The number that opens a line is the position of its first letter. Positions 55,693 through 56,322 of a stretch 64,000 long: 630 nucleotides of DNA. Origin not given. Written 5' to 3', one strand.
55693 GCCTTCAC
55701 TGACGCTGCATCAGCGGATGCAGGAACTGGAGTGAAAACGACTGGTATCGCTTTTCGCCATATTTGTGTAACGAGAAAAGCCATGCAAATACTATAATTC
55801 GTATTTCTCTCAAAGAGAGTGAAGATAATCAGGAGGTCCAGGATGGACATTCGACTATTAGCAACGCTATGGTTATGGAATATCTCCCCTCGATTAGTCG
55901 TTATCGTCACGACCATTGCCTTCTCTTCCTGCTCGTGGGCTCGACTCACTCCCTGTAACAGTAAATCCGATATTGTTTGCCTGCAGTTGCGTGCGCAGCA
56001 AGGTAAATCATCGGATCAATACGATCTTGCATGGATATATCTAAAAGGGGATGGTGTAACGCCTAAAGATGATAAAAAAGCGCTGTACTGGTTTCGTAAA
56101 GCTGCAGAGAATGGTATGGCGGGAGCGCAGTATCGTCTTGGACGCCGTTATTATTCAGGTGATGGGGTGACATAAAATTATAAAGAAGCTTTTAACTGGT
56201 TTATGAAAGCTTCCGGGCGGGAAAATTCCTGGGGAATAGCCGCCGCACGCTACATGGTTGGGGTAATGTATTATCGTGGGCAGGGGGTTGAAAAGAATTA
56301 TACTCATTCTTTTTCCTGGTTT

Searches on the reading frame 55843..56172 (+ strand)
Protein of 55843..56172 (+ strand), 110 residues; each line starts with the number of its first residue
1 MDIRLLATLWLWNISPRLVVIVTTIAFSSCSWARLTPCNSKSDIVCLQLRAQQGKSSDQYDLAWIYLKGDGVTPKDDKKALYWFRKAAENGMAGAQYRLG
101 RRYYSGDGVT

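Call 11: list_cluster_members(proteins=[P0001, window:55843-56172:+, window:56203-56637:+, P0002])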
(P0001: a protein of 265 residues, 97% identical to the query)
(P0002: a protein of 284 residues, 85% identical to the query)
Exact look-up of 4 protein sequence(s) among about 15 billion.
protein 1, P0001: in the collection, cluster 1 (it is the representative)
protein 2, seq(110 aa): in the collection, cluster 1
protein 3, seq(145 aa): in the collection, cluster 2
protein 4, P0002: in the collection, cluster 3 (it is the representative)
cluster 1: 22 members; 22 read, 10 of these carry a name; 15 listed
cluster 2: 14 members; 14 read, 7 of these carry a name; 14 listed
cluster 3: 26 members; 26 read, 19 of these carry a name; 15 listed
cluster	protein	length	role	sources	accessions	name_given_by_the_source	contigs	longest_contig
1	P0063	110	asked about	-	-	tetratricopeptide repeat protein [Escherichia coli] | TPR repeat protein | Uncharacterized protein n=2 Tax=Escherichia TaxID=561 RepID=A0A1Q6BEP7_ECOLX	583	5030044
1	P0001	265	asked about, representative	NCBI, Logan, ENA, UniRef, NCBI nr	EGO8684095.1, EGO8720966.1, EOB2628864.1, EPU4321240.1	sel1 repeat family protein [Escherichia coli] | tetratricopeptide repeat protein n=1 Tax=Escherichia sp. MOD1-EC4550 TaxID=2093861 ... | tetratricopeptide repeat protein [Escherichia sp. MOD1-EC4550]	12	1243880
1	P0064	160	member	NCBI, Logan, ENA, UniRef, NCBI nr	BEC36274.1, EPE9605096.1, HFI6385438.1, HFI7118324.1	TPA: tetratricopeptide repeat protein [Escherichia coli] | tetratricopeptide repeat protein n=1 Tax=Escherichia coli TaxID=562 RepID=UPI000A42777F | tetratricopeptide repeat protein [Escherichia coli]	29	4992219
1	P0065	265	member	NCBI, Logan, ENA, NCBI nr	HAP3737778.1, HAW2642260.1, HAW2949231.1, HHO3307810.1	TPA: sel1 repeat family protein [Escherichia coli] | tetratricopeptide repeat protein [Escherichia sp. 94.0001]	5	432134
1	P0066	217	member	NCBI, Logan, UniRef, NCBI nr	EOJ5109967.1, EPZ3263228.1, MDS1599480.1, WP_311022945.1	tetratricopeptide repeat protein [Escherichia coli] | tetratricopeptide repeat protein n=1 Tax=Escherichia coli TaxID=562 RepID=UPI00287AB00C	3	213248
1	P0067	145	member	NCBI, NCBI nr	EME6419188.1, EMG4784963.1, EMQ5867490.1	sel1 repeat family protein [Escherichia coli]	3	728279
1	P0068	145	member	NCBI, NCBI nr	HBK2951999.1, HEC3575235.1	TPA: sel1 repeat family protein [Escherichia coli] | sel1 repeat family protein [Escherichia coli]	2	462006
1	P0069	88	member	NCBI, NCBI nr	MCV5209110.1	sel1 repeat family protein, partial [Escherichia coli] | sel1 repeat family protein [Escherichia coli]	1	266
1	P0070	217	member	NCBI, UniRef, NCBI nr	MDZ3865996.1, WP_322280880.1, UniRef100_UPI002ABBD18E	tetratricopeptide repeat protein [Escherichia coli] | tetratricopeptide repeat protein n=1 Tax=Escherichia coli TaxID=562 RepID=UPI002ABBD18E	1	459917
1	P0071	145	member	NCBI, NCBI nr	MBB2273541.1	sel1 repeat family protein [Escherichia sp. 94.0001]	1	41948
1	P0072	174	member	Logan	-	-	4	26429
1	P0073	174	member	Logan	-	-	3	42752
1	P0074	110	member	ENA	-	-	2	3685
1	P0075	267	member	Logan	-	-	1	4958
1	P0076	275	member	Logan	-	-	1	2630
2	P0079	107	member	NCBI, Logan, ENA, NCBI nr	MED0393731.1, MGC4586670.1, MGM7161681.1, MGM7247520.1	sel1 repeat family protein [Escherichia coli] | sel1 repeat family protein [Escherichia sp. 79.0191]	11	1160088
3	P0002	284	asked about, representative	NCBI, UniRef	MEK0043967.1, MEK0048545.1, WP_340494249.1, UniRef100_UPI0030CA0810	tetratricopeptide repeat protein [Escherichia albertii] | tetratricopeptide repeat protein n=1 Tax=Escherichia albertii TaxID=208962 ...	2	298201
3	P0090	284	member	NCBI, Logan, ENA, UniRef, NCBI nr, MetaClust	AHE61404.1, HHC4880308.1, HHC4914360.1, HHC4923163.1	TPA: tetratricopeptide repeat protein [Escherichia albertii] | tetratricopeptide repeat protein n=1 Tax=Escherichia albertii TaxID=208962 ... | tetratricopeptide repeat protein [Escherichia albertii]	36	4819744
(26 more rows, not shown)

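Call 16: find_encoding_contigs(protein=P0090, flank=8000, max_places=3)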
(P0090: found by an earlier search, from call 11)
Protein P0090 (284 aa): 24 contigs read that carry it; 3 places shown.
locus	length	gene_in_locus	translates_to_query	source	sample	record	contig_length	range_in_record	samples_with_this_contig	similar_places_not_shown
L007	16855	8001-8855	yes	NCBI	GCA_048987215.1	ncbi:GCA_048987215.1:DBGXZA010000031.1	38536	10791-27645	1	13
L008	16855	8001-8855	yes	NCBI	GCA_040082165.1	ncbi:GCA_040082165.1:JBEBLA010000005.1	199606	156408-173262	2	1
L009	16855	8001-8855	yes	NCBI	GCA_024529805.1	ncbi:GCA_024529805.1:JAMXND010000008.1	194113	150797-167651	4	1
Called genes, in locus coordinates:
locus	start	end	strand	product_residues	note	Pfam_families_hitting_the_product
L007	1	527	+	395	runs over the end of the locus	PF00465:Fe-ADH, PF13685:Fe-ADH_2, PF25137:ADH_Fe_C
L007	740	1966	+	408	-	PF04346:EutH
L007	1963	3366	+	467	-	PF06277:EutA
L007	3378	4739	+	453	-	PF06751:EutB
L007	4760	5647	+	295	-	PF05985:EutC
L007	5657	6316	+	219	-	PF00936:BMC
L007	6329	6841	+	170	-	PF00936:BMC, PF16365:EutK_C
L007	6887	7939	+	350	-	PF00165:HTH_AraC, PF12833:HTH_18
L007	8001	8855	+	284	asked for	PF08238:Sel1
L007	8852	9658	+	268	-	PF24316:Tli3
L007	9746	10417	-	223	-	-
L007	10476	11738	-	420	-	PF09234:DUF1963 (weak)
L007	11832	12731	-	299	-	PF01218:Coprogen_oxidas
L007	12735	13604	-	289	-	PF01520:Amidase_3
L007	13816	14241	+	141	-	PF13480:Acetyltransf_6 (weak), PF13527:Acetyltransf_9 (faint), PF00583:Acetyltransf_1, PF13673:Acetyltransf_10, PF13508:Acetyltransf_7, PF08445:FR47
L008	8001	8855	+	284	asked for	PF08238:Sel1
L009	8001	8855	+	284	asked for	PF08238:Sel1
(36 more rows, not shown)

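Call 18: find_encoding_contigs(protein=window:55843-56172:+, flank=6000, max_places=10)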
Protein seq(110 aa) (110 aa): 27 contigs read that carry it; 4 places shown.
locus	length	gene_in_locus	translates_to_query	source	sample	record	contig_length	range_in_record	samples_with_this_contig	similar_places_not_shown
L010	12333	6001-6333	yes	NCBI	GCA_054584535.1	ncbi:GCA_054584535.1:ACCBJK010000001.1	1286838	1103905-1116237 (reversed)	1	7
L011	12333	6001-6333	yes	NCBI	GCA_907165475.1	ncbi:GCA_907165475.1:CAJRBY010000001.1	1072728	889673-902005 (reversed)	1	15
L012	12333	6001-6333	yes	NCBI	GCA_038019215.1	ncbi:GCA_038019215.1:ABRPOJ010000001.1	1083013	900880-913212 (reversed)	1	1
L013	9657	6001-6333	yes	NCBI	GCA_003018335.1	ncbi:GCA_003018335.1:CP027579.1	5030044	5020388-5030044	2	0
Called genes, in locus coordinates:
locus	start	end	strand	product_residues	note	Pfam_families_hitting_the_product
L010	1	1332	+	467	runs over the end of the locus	PF06277:EutA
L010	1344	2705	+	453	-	PF06751:EutB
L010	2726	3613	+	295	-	PF05985:EutC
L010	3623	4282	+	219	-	PF00936:BMC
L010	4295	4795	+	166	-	PF00936:BMC, PF16365:EutK_C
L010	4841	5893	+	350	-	PF00165:HTH_AraC, PF12833:HTH_18, PF00165:HTH_AraC (weak)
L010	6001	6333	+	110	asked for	PF08238:Sel1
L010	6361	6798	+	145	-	PF08238:Sel1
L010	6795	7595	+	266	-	PF24316:Tli3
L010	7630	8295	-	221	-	-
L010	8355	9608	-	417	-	PF09234:DUF1963 (faint)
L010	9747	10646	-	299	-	PF01218:Coprogen_oxidas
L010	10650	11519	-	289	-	PF01520:Amidase_3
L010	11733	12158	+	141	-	PF13480:Acetyltransf_6 (weak), PF13527:Acetyltransf_9 (faint), PF00583:Acetyltransf_1, PF13673:Acetyltransf_10, PF13508:Acetyltransf_7, PF08445:FR47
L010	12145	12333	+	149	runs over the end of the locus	PF11143:DUF2919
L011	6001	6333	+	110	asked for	PF08238:Sel1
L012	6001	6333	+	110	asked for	PF08238:Sel1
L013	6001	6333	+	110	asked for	PF08238:Sel1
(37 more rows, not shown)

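Call 43: find_encoding_contigs(protein=P0079, flank=3000, max_places=1)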
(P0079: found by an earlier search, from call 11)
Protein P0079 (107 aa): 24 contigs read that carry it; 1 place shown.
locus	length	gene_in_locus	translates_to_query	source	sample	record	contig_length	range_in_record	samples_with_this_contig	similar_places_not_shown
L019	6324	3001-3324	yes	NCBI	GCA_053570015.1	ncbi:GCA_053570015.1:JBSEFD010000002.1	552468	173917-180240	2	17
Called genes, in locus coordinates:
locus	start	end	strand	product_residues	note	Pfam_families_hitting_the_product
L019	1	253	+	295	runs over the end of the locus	PF05985:EutC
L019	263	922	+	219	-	PF00936:BMC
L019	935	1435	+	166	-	PF00936:BMC, PF16365:EutK_C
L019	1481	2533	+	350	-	PF00165:HTH_AraC, PF12833:HTH_18, PF00165:HTH_AraC (weak)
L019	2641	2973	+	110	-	PF08238:Sel1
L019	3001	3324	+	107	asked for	PF08238:Sel1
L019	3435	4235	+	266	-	PF24316:Tli3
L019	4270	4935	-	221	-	-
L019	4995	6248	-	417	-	PF09234:DUF1963 (faint)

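Call 44: find_encoding_contigs(protein=P0066, flank=3000, max_places=1)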
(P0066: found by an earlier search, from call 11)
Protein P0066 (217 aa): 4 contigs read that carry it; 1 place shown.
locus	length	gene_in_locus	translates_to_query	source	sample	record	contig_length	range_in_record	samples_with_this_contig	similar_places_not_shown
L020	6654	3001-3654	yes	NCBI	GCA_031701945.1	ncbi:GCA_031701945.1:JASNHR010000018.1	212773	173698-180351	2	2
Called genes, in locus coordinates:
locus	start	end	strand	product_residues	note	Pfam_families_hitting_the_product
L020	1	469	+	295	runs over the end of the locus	PF05985:EutC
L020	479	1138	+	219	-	PF00936:BMC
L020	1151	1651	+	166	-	PF00936:BMC, PF16365:EutK_C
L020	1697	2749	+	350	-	PF00165:HTH_AraC, PF12833:HTH_18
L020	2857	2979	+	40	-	-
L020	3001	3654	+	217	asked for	PF08238:Sel1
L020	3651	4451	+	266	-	PF24316:Tli3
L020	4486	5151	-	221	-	-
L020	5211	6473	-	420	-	PF09234:DUF1963 (faint)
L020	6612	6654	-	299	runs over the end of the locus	PF01218:Coprogen_oxidas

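Call 45: find_encoding_contigs(protein=P0072, flank=3000, max_places=1)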
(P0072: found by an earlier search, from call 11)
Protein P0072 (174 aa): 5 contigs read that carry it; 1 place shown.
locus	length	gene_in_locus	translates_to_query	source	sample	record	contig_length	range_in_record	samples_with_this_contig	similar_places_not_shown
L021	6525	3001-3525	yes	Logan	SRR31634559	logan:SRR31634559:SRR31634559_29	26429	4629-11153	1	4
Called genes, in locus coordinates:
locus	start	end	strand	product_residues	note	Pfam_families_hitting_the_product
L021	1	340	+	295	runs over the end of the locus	PF05985:EutC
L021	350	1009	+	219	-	PF00936:BMC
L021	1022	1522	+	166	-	PF00936:BMC, PF16365:EutK_C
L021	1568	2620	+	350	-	PF00165:HTH_AraC, PF12833:HTH_18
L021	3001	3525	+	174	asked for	PF08238:Sel1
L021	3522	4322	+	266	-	PF24316:Tli3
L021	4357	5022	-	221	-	-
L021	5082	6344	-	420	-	PF09234:DUF1963 (faint)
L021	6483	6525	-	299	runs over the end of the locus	PF01218:Coprogen_oxidas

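Call 46: find_encoding_contigs(protein=P0067, flank=3000, max_places=1)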
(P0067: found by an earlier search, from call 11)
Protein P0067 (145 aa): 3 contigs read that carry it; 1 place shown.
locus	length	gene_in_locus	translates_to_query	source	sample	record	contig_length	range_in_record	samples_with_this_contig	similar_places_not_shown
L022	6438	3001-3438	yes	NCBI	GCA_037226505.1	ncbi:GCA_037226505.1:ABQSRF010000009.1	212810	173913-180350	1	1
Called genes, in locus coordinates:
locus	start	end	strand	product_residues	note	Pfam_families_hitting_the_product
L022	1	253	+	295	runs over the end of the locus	PF05985:EutC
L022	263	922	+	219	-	PF00936:BMC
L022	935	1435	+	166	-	PF00936:BMC, PF16365:EutK_C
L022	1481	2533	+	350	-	PF00165:HTH_AraC, PF12833:HTH_18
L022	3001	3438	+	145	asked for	PF08238:Sel1 (weak)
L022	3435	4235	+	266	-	PF24316:Tli3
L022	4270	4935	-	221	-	-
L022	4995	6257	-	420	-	PF09234:DUF1963 (faint)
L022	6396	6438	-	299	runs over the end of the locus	PF01218:Coprogen_oxidas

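Call 65: find_encoding_contigs(protein=P0065, flank=4000, max_places=2)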
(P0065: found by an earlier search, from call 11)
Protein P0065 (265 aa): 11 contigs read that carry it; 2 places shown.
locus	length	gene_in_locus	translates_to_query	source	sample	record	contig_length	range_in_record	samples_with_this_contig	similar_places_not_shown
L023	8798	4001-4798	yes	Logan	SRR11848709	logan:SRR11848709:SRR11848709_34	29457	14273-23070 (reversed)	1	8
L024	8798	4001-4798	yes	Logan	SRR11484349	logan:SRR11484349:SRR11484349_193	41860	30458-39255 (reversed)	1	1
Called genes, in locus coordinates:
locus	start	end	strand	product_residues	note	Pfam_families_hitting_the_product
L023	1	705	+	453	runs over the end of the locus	PF06751:EutB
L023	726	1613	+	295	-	PF05985:EutC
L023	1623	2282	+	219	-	PF00936:BMC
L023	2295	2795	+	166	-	PF00936:BMC, PF16365:EutK_C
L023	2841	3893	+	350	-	PF00165:HTH_AraC, PF12833:HTH_18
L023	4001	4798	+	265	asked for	PF08238:Sel1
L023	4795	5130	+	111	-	PF24316:Tli3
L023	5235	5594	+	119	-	-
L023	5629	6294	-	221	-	-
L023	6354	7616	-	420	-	PF09234:DUF1963 (faint)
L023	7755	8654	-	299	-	PF01218:Coprogen_oxidas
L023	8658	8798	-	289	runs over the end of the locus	PF01520:Amidase_3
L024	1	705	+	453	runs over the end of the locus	PF06751:EutB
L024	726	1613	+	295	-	PF05985:EutC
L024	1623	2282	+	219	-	PF00936:BMC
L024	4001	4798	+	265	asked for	PF08238:Sel1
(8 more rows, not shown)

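Call 66: find_encoding_contigs(protein=P0075, flank=4000, max_places=2)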
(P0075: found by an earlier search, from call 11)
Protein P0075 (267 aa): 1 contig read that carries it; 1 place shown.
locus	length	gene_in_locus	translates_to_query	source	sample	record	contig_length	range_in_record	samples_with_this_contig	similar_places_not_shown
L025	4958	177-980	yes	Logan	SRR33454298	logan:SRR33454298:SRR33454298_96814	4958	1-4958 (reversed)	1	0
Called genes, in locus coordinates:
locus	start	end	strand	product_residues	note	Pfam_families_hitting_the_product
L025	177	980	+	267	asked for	PF08238:Sel1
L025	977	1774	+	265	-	PF24316:Tli3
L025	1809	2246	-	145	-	-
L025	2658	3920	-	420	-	-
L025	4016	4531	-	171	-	-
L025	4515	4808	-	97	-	PF08681:TacA1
